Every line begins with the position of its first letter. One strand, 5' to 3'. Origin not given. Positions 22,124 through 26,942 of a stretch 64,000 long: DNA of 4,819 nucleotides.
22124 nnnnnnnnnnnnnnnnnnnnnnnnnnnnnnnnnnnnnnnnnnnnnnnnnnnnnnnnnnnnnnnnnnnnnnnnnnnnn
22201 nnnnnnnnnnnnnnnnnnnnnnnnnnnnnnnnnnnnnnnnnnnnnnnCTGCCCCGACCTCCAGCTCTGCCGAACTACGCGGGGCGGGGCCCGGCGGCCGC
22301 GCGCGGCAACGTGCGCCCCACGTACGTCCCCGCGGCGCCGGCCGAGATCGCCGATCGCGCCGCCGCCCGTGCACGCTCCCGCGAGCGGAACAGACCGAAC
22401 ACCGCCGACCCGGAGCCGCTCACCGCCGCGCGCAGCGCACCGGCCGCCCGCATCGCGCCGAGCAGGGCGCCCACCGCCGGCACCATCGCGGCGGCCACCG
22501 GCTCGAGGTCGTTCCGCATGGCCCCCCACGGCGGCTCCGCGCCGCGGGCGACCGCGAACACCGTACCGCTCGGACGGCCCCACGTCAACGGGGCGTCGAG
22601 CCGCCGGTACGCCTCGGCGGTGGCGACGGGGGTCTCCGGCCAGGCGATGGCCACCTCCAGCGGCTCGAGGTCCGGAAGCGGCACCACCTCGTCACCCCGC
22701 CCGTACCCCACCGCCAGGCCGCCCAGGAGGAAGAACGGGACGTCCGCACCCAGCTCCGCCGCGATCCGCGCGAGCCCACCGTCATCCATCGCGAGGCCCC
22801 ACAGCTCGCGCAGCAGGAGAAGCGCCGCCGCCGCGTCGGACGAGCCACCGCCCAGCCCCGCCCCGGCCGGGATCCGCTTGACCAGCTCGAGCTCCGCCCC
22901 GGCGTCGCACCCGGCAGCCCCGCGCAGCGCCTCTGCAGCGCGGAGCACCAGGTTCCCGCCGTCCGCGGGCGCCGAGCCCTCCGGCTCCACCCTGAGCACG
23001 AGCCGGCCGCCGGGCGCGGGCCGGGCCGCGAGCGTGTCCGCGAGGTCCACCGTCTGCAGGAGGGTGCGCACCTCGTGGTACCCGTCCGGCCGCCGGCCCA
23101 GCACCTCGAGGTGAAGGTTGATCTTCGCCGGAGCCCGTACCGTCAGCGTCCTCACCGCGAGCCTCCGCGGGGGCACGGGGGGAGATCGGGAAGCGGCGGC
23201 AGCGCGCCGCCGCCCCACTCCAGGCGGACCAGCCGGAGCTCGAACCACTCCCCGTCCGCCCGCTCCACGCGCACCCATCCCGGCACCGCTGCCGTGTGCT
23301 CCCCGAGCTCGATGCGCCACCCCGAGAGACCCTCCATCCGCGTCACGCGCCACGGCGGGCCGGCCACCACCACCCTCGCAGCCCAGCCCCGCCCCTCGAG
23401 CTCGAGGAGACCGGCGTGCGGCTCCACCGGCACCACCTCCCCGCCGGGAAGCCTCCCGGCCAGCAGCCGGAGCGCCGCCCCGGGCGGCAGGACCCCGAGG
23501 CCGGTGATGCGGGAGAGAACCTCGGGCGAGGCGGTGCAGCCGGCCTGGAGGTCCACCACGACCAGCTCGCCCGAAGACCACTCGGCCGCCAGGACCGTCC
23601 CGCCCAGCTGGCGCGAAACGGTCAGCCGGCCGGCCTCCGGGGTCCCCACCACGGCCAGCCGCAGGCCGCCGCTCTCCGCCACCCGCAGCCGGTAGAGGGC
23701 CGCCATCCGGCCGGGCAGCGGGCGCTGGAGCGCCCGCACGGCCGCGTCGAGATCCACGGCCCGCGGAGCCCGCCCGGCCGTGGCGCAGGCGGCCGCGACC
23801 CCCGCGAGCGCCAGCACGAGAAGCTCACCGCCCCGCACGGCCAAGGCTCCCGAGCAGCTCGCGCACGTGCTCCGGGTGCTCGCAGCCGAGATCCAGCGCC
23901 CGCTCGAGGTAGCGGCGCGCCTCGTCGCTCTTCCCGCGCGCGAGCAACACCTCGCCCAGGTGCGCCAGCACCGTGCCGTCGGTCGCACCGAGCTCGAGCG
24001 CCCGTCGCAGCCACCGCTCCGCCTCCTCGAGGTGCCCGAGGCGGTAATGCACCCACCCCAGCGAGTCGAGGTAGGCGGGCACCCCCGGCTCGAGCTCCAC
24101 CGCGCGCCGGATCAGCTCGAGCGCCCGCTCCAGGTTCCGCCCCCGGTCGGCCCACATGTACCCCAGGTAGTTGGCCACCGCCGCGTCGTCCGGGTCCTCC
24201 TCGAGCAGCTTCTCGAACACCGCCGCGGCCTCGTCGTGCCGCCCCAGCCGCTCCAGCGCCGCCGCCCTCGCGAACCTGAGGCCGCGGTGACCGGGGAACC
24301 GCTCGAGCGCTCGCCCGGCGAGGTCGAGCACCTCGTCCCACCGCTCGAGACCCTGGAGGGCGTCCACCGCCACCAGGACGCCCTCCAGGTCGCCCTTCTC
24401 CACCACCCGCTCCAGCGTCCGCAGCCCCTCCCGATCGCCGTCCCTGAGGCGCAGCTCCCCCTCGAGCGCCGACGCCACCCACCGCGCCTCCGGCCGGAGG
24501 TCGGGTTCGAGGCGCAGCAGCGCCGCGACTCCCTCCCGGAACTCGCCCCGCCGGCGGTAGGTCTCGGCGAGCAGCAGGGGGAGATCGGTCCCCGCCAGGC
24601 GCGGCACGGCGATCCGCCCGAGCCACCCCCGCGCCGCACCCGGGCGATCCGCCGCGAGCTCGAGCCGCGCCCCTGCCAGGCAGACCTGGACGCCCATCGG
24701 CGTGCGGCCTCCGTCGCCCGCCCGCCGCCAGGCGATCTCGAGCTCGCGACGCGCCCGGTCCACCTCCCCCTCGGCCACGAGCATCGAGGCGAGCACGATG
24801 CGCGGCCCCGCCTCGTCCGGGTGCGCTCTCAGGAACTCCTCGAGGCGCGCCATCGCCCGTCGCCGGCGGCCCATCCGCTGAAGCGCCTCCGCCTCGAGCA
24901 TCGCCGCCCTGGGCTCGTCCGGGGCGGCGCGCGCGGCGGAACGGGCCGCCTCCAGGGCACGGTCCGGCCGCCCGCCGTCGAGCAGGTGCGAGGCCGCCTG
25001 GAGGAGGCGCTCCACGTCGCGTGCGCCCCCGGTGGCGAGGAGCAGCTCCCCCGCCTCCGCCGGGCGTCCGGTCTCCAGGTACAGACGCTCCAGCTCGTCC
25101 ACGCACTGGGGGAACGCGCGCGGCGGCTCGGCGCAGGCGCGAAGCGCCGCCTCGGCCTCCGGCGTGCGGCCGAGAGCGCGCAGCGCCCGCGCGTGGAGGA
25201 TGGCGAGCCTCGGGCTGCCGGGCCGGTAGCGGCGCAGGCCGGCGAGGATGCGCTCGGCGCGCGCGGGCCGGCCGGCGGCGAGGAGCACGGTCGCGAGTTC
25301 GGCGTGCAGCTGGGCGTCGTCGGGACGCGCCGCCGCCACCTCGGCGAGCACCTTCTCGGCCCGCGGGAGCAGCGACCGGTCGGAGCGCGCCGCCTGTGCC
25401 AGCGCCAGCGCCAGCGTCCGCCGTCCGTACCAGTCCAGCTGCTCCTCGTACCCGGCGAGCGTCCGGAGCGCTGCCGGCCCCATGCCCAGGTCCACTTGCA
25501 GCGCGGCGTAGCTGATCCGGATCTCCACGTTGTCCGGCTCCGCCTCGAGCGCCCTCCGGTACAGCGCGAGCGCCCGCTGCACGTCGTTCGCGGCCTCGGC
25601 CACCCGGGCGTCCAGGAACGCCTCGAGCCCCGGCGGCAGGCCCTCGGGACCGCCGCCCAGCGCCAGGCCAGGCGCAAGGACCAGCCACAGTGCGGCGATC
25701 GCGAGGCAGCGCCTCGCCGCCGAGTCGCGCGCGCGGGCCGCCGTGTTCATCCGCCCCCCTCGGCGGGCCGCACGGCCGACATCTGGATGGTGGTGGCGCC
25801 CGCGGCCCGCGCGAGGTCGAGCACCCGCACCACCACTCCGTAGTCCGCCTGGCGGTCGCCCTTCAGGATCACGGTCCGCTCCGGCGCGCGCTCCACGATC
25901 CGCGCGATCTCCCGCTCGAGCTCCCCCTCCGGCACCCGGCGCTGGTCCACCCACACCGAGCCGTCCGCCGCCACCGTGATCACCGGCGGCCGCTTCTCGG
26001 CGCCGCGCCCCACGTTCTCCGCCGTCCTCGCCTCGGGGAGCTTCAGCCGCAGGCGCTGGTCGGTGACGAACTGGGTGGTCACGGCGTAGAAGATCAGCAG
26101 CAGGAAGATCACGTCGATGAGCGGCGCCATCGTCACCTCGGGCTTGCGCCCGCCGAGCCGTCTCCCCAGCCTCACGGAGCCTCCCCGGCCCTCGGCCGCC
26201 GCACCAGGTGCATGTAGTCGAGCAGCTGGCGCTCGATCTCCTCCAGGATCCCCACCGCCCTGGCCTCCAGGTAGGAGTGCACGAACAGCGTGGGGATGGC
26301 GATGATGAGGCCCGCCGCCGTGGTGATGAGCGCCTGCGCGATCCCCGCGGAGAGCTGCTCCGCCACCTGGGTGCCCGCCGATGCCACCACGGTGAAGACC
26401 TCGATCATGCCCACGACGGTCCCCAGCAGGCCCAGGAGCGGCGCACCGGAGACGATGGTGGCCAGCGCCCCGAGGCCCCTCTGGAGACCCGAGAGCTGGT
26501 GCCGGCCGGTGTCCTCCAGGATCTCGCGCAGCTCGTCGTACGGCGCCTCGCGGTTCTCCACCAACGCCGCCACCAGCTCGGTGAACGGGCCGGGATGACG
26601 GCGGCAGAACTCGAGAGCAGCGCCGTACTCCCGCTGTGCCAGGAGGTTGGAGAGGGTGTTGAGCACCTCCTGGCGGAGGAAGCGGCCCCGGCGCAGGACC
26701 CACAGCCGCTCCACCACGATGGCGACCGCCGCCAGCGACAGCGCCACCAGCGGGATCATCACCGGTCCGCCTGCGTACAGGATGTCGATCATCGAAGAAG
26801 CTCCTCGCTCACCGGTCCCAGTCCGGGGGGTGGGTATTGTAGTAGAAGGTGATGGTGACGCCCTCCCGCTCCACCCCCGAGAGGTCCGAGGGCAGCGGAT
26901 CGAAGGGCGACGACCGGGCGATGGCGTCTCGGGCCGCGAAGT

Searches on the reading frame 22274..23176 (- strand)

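Call 36: search_protein_families(library=pfam, proteins=[window:22274-23176:-], max_evalue=0.00001)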
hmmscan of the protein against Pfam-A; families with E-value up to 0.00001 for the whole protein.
window:22274-23176:- (300 aa): 2 families
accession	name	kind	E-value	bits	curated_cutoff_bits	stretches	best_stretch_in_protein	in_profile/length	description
PF00288.32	GHMP_kinases_N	-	9.4e-19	67.9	22.3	1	75-153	1-87/87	GHMP kinases N terminal domain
PF08544.19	GHMP_kinases_C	-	2.2e-11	44.4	21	1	220-278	17-81/85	GHMP kinases C terminal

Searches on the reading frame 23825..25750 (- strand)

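Call 36: search_protein_families(library=pfam, proteins=[window:23825-25750:-], max_evalue=0.00001)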
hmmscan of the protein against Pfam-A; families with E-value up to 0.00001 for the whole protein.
window:23825-25750:- (641 aa): 20 families
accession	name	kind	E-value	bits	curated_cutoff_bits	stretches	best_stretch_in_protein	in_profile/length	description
PF14559.12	TPR_19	-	2.5e-38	130.6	25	4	130-188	9-67/68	Tetratricopeptide repeat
PF13428.12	TPR_14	-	7.7e-33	110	23.5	1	491-531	3-43/44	Tetratricopeptide repeat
PF13432.12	TPR_16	-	1.8e-27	95.9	32.7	1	461-523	3-65/65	Tetratricopeptide repeat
PF07719.23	TPR_2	-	1.2e-25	87.8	27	0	493-522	5-34/34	Tetratricopeptide repeat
PF12895.13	ANAPC3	-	1.5e-22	80.1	27.2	0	130-205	11-81/82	Anaphase-promoting complex, cyclosome, subunit 3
PF13431.12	TPR_17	-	2.1e-21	74.8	24.4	0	63-89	1-27/34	Tetratricopeptide repeat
PF13181.12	TPR_8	-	1.5e-18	65.7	25.7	0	493-522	5-34/34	Tetratricopeptide repeat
PF00515.34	TPR_1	-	2.1e-18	65.7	27.8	0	495-522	7-34/34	Tetratricopeptide repeat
PF13424.12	TPR_12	-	5.9e-15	55.7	30.1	1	539-587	25-74/77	Tetratricopeptide repeat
PF13176.12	TPR_7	-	2.2e-14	52.7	27.9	0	595-625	2-34/36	Tetratricopeptide repeat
PF13174.12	TPR_6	-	5.4e-14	52.2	26.3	0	495-521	6-32/33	Tetratricopeptide repeat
PF23914.1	TPR_CcmH_CycH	-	6.7e-13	49.2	42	0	48-84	57-93/158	Cytochrome c-type biogenesis protein H TPR domain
PF13429.12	TPR_15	-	6.1e-11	42.7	26.2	0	462-620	117-276/280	Tetratricopeptide repeat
PF24575.1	TPR_Slam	-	3.3e-10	40.8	35.2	0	42-84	48-90/104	Surface lipoprotein assembly modifier, N-terminal TPR repeats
PF13414.12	TPR_11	-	1.8e-09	37.6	26.8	0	55-85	8-38/42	TPR repeat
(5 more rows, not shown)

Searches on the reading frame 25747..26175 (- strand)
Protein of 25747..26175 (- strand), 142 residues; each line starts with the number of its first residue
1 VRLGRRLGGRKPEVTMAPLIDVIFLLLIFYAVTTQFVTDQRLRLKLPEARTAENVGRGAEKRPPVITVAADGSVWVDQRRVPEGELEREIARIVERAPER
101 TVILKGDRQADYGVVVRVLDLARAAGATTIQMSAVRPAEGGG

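Call 36: search_protein_families(library=pfam, proteins=[window:25747-26175:-], max_evalue=0.00001)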
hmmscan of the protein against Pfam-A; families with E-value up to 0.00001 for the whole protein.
window:25747-26175:- (142 aa): 1 family
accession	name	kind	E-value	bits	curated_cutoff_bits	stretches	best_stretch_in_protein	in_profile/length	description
PF02472.21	ExbD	-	4.3e-26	91.9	25.4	1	11-132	5-123/128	Biopolymer transport protein ExbD/TolR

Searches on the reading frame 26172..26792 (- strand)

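Call 36: search_protein_families(library=pfam, proteins=[window:26172-26792:-], max_evalue=0.00001)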
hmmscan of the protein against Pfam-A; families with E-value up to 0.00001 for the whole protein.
window:26172-26792:- (206 aa): 1 family
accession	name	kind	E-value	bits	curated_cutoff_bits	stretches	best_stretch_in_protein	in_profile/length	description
PF01618.21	MotA_ExbB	-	4.3e-29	101.3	22.9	1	80-187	19-126/127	MotA/TolQ/ExbB proton channel family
